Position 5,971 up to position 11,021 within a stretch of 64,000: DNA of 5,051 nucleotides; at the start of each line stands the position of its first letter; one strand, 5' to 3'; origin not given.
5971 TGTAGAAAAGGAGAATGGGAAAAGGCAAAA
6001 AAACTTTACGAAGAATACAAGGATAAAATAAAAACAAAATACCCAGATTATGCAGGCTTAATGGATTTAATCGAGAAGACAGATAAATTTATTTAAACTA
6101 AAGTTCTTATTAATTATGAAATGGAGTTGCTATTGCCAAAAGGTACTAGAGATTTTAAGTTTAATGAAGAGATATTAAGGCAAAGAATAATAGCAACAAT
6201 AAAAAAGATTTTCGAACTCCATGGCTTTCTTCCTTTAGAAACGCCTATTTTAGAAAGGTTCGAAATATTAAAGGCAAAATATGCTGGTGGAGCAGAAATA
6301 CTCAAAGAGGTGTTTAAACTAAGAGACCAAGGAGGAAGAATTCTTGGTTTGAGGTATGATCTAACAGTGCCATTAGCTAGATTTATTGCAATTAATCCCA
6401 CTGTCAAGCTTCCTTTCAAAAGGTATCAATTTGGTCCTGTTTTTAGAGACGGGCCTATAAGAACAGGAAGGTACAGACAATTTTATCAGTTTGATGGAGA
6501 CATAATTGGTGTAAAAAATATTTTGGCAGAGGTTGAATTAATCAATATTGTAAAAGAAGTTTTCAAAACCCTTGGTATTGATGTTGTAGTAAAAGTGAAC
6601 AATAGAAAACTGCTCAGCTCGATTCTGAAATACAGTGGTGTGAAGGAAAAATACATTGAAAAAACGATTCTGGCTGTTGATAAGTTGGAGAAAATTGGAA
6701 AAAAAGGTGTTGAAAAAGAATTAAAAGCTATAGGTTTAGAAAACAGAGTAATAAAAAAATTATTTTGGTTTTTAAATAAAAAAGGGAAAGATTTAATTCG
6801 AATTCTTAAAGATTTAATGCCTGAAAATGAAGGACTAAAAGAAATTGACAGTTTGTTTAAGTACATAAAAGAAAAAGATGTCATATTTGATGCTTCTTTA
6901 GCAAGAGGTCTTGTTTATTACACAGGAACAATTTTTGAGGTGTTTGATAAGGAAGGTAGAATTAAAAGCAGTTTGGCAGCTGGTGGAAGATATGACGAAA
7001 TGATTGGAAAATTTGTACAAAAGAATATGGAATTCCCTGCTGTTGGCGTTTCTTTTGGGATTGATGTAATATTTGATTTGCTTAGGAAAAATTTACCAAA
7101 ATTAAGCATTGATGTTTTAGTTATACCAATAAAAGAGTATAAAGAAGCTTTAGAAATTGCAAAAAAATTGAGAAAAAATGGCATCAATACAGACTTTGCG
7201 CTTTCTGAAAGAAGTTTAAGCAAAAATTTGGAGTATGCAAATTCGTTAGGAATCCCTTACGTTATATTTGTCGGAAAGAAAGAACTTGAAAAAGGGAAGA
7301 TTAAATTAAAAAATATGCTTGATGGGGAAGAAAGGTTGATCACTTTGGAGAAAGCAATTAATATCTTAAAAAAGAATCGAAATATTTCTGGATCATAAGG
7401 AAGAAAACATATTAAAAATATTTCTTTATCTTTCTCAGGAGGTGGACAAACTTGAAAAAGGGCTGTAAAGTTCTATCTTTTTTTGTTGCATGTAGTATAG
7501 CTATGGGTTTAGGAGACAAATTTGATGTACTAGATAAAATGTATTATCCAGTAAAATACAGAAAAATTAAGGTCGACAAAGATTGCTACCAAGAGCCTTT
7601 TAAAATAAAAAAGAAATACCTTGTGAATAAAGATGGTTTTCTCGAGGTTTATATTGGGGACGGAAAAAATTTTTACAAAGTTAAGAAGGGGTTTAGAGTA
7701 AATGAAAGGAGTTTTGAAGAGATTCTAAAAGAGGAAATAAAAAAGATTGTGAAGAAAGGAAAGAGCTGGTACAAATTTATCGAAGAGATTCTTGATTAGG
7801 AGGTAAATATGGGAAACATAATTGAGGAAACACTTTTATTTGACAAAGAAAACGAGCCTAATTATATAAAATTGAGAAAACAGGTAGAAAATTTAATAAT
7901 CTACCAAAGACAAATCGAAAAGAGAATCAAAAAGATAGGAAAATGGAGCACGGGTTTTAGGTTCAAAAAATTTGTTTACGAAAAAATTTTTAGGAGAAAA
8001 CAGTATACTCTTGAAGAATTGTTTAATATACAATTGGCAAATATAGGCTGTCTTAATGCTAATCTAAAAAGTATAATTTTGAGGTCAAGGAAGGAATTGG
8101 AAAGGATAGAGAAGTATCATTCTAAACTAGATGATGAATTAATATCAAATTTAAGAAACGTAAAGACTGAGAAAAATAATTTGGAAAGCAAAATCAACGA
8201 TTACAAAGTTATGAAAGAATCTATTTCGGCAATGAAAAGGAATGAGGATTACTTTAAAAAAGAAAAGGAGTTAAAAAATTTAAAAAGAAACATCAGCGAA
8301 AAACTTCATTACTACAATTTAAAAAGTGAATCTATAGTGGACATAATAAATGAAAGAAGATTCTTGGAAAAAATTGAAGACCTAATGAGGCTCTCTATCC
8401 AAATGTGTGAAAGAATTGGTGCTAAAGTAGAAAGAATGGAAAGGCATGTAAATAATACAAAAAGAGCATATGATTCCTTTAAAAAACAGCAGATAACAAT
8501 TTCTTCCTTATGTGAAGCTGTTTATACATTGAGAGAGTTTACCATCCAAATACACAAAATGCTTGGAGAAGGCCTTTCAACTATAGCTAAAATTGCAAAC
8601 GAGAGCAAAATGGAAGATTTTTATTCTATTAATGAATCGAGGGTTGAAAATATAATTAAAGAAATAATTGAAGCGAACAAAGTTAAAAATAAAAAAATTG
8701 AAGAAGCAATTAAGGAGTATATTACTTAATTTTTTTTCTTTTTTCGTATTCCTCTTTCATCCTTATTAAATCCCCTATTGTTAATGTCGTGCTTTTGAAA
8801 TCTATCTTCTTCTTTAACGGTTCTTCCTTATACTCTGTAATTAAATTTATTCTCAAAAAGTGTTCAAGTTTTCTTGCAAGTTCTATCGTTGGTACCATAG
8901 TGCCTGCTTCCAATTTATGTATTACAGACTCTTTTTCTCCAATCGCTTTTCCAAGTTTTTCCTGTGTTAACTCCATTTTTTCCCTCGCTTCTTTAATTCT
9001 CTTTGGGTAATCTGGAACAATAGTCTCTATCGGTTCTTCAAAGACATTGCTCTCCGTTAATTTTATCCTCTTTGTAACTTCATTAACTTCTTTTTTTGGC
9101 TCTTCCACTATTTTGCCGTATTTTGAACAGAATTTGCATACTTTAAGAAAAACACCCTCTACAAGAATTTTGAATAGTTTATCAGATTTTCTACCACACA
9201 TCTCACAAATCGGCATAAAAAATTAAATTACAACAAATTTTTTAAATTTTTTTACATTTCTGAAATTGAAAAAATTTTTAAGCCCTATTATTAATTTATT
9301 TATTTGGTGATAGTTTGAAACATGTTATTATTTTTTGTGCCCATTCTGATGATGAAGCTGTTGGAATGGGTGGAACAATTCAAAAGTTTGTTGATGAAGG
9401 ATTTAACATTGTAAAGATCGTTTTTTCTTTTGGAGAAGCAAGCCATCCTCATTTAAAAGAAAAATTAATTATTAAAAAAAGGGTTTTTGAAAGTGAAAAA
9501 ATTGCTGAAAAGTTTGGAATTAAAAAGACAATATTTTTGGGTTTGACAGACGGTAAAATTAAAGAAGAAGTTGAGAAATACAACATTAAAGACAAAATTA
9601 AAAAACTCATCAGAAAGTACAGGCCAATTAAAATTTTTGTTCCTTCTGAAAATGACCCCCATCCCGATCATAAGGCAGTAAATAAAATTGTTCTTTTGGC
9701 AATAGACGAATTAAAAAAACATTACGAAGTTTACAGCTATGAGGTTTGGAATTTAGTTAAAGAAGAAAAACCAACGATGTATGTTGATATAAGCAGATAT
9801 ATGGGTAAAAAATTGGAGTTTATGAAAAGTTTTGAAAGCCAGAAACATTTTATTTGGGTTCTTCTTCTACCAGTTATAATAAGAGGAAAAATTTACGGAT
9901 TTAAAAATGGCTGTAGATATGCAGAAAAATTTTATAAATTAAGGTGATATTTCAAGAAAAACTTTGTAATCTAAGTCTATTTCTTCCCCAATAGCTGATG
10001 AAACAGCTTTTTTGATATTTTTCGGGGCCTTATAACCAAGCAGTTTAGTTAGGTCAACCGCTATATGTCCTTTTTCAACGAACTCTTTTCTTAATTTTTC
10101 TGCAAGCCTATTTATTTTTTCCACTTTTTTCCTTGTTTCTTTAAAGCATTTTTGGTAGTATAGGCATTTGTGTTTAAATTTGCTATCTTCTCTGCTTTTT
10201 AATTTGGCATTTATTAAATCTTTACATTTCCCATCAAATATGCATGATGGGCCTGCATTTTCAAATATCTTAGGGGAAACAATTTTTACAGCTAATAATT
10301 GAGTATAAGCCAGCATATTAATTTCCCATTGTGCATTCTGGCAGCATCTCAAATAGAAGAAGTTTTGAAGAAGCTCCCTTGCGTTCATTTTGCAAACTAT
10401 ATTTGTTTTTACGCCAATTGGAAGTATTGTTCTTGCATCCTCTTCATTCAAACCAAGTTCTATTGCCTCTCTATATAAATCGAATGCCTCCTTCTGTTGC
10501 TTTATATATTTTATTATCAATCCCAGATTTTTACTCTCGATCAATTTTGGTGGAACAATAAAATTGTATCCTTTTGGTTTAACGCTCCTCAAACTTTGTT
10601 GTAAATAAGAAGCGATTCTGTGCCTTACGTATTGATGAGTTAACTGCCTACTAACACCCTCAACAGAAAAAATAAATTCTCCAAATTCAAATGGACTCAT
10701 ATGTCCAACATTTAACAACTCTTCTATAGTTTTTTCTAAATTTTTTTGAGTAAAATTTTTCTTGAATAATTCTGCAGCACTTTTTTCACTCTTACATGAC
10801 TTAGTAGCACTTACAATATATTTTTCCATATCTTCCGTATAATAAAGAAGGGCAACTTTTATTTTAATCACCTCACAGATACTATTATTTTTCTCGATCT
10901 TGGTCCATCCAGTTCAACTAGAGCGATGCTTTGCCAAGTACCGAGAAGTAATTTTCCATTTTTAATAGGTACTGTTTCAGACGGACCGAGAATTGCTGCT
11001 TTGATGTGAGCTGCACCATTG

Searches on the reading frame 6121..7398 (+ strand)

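Call 42: search_protein_families(library=pfam, proteins=[window:6121-7398:+], max_evalue=0.001)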
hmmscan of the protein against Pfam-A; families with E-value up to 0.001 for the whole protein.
window:6121-7398:+ (425 aa): 6 families
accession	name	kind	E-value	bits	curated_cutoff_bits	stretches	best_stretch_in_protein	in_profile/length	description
PF13393.11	tRNA-synt_His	-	1.5e-40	139.8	25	1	10-315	3-306/308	Histidyl-tRNA synthetase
PF03129.25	HGTP_anticodon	-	7.6e-20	71.3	21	1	331-419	1-94/94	Anticodon binding domain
PF00587.30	tRNA-synt_2b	-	4.1e-08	33.9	29.3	1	82-176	18-110/179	tRNA synthetase class II core domain (G, H, P, S and T)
PF00152.25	tRNA-synt_2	-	1.8e-05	24.4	25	0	101-155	94-144/308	tRNA synthetases class II (D, K and N)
PF01409.25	tRNA-synt_2d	-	0.00022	21.2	19.8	1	21-161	20-164/246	tRNA synthetases class II core domain (F)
PF12745.12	HGTP_anticodon2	-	0.00061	19.8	24.4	1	331-419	7-103/261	Anticodon binding domain of tRNAs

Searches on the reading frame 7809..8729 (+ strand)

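Call 42: search_protein_families(library=pfam, proteins=[window:7809-8729:+], max_evalue=0.001)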
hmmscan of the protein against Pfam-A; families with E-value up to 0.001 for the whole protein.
window:7809-8729:+ (306 aa): 1 family
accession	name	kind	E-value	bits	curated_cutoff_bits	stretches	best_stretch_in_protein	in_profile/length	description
PF04136.21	COG3_N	-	0.00021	21.7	27.9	0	109-170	14-73/147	Conserved oligomeric Golgi complex subunit 3, N-terminal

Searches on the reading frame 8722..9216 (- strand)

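Call 42: search_protein_families(library=pfam, proteins=[window:8722-9216:-], max_evalue=0.001)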
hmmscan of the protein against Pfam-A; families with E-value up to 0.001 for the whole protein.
window:8722-9216:- (164 aa): 3 families
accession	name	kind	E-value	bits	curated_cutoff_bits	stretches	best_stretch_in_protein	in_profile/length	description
PF01381.28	HTH_3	-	2.2e-11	44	23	1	74-125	1-52/55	Helix-turn-helix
PF12844.13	HTH_19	-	0.00014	22.1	30.2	1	72-124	2-54/64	Helix-turn-helix domain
PF15731.11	MqsA_antitoxin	-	0.0007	20.2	30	1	27-117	34-117/131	Antitoxin component of bacterial toxin-antitoxin system, MqsA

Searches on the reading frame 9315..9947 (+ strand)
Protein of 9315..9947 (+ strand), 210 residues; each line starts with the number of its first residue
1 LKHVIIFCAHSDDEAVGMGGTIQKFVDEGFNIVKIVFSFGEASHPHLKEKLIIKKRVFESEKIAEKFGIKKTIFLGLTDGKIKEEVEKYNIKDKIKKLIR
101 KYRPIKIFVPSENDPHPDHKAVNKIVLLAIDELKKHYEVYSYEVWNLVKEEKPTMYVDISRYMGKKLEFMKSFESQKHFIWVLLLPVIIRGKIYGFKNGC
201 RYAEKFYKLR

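Call 42: search_protein_families(library=pfam, proteins=[window:9315-9947:+], max_evalue=0.001)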
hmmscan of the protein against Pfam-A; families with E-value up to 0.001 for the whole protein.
window:9315-9947:+ (210 aa): 1 family
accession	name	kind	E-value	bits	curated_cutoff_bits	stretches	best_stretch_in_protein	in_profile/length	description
PF02585.22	PIG-L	-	6.3e-25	88.6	28.2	1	6-129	2-128/129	GlcNAc-PI de-N-acetylase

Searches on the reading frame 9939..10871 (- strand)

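Call 42: search_protein_families(library=pfam, proteins=[window:9939-10871:-], max_evalue=0.001)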
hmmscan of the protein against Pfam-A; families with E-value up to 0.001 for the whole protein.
window:9939-10871:- (310 aa): 1 family
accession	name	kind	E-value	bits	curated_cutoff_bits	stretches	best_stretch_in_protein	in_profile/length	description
PF02511.20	Thy1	-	2.6e-52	177.8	24.8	1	8-200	2-190/191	Thymidylate synthase complementing protein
